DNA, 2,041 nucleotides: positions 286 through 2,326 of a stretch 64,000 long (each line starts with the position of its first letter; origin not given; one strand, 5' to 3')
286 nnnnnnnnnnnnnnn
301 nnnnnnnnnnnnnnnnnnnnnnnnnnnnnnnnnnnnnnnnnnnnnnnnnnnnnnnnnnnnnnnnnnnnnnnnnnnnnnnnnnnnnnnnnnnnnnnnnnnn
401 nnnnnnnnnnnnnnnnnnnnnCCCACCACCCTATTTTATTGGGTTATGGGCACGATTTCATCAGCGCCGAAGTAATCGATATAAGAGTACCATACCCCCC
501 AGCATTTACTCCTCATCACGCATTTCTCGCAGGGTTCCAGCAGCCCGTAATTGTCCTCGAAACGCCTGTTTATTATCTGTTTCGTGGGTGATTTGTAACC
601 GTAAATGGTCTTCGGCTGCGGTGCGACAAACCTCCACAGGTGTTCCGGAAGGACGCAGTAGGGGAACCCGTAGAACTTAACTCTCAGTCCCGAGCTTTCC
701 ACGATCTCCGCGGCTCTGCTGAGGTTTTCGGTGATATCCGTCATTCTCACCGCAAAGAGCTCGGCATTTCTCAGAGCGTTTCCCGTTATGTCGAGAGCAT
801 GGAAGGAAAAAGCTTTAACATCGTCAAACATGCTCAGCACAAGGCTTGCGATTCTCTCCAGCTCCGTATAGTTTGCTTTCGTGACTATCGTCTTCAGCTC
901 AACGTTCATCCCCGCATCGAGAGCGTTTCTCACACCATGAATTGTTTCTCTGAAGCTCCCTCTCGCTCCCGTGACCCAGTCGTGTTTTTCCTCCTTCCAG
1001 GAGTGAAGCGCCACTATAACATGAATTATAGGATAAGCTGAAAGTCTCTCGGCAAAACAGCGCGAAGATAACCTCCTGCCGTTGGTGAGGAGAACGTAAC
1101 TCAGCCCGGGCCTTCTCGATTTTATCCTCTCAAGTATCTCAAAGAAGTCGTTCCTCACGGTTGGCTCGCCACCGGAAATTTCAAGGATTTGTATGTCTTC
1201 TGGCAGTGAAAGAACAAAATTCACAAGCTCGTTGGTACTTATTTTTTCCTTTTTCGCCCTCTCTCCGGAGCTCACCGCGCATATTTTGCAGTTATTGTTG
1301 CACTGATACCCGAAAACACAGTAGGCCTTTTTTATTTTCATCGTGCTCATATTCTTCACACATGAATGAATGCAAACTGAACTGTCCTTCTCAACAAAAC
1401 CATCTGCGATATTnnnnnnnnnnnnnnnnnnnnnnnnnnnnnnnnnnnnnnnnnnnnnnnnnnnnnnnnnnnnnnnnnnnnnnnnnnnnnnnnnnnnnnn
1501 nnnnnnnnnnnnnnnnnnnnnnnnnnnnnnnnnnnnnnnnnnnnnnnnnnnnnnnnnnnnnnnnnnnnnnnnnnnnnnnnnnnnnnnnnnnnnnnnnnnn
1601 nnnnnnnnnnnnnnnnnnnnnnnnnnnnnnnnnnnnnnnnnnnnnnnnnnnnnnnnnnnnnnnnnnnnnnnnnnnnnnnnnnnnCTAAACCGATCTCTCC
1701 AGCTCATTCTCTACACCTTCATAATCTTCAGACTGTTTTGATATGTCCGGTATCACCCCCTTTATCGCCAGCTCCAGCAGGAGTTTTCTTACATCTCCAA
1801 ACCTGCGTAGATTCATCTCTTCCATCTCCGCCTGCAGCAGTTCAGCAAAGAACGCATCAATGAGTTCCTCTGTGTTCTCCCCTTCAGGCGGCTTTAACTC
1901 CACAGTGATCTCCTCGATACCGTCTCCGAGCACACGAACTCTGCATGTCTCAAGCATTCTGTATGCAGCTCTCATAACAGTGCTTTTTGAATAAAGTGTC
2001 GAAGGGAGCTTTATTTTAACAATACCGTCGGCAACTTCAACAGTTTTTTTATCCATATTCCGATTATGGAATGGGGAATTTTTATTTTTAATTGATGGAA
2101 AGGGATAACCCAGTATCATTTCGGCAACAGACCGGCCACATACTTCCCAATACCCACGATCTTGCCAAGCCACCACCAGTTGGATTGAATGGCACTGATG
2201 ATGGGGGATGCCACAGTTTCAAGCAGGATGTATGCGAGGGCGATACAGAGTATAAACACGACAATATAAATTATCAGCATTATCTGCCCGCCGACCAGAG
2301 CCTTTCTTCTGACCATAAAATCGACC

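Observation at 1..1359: Tandem radical SAM enzymes, one with a SPASM-like C-terminus and one with an ~90-aa N-terminal, possibly RRE-like, extension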

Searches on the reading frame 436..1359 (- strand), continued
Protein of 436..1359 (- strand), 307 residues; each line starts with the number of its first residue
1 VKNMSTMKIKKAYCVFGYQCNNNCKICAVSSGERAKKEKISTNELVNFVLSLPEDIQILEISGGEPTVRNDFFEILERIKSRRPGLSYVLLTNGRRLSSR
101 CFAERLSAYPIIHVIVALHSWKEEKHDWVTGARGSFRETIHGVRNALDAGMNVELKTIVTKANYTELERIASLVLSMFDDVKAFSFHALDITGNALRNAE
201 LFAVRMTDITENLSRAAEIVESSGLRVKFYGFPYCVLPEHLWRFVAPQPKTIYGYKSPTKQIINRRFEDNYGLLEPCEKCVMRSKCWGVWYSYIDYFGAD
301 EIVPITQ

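Call 86: search_protein_families(library=pfam, proteins=[L213:5930-7315:+, L213:7312-8130:+, L213:8081-10300:-], max_evalue=0.01)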
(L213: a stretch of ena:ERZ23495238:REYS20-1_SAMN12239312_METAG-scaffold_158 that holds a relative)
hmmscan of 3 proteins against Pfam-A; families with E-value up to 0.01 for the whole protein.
L213:5930-7315:+ (461 aa): 3 families
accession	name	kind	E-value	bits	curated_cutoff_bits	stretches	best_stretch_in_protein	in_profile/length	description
PF04055.27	Radical_SAM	-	2.3e-16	60.8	29.5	1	87-241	1-149/166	Radical SAM superfamily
PF13353.11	Fer4_12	-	6.9e-07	30.1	22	1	92-216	14-131/137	4Fe-4S single cluster domain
PF13186.11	SPASM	-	4.1e-05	24.2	21.5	1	336-396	1-66/67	Iron-sulfur cluster-binding domain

L213:7312-8130:+ (272 aa): 0 families

L213:8081-10300:- (739 aa): 0 families

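Call 87: search_protein_families(library=ncbifam, proteins=[L213:5930-7315:+], max_evalue=1e-25)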
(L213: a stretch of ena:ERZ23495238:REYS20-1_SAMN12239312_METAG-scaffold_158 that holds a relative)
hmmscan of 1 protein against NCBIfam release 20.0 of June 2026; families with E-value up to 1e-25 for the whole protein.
L213:5930-7315:+ (461 aa): 12 families
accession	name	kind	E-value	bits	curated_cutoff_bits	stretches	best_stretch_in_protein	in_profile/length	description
TIGR03978.1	rSAM_paired_1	equivalog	3.6e-74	250.2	370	1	11-441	7-452/466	His-Xaa-Ser system radical SAM maturase HxsB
NF047865.1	rSAM_PapB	equivalog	1.1e-41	143.2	340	1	85-413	5-324/330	PapB family radical SAM/SPASM ranthipeptide maturase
TIGR03942.1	sulfatase_rSAM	equivalog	2.7e-34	118.8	349.45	1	91-439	9-356/363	anaerobic sulfatase maturase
NF040492.1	not_ScfB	exception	5.5e-34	117.8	855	1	42-421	60-432/450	ScfB-related radical SAM/SPASM orphan maturase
TIGR03906.1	quino_hemo_SAM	equivalog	1.6e-32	112.8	453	1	44-411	60-420/467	quinohemoprotein amine dehydrogenase maturation protein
TIGR04064.1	rSAM_nif11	equivalog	5.6e-32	111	518.7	1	68-427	64-420/459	nif11-like peptide radical SAM maturase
NF041298.1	rSAM_mat_DynA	equivalog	3.9e-31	108.3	450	1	88-410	6-326/356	dynobactin maturation radical SAM/SPASM protein DynA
TIGR04068.1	rSAM_ocin_clost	equivalog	5.9e-31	107.8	500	1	42-406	44-421/462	Cys-rich peptide radical SAM maturase CcpM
NF038107.1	rSAM_NF038107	equivalog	7.3e-31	107.4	600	1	11-229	11-235/444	Cys-every-fifth radical SAM/SPASM peptide maturase CefB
TIGR03974.1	rSAM_six_Cys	equivalog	1.9e-29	102.8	425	1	48-423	66-434/451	thioether cross-link-forming SCIFF peptide maturase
TIGR04280.1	geopep_mat_rSAM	hypoth_equivalog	1e-28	100.5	400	1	17-224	19-227/428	geopeptide radical SAM maturase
TIGR04115.1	rSAM_Cxxx_rpt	equivalog_domain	5.1e-27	95.3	350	1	84-417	3-337/359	radical SAM peptide maturase, CXXX-repeat target family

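Call 89: find_related_loci(query=A3, collection=viral_contigs, flank=3000)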
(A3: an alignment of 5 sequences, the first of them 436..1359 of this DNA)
Query A3 (307 aa) in viral_contigs; peptide patterns used: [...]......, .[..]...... (x = any residue, [..] = any of these).
38 stretches matched a pattern; 4 encode a relative of the query (tblastn E <= 1e-3); 4 distinct loci.
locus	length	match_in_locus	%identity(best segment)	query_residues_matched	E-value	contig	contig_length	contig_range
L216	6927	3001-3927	27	2-303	6e-34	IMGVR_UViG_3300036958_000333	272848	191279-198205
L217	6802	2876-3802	27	2-303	6e-34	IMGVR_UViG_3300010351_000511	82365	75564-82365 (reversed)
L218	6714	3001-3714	24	1-255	7e-14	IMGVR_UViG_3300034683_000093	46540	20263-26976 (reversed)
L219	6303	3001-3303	30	19-117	7e-5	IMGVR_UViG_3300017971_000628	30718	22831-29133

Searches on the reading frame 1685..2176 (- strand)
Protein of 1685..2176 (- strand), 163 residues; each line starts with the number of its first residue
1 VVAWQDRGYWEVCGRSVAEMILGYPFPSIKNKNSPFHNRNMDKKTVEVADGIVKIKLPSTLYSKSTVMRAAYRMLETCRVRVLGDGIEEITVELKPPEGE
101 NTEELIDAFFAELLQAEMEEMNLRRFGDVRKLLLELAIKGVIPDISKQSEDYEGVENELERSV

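Call 3: search_protein_families(library=ncbifam, proteins=[window:1685-2176:-], max_evalue=1)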
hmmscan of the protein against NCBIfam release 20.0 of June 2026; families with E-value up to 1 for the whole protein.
window:1685-2176:- (163 aa): 2 families
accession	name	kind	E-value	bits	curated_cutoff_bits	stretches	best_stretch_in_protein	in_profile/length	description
TIGR03976.1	chp_LLNDYxLRE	equivalog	1e-07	32.2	50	1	59-140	3-86/90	His-Xaa-Ser system protein HxsD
NF038315.1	HxsD_rel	equivalog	0.04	14.1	41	1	55-109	1-53/62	HxsD-like protein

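Call 4: search_protein_families(library=pfam, proteins=[window:1685-2176:-], max_evalue=1)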
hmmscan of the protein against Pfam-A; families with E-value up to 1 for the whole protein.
window:1685-2176:- (163 aa): 1 family
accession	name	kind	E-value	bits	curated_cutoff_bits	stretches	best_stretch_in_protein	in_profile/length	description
PF18046.7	FKBP26_C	-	0.045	14.4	27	1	40-61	17-38/72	FKBP26_C-terminal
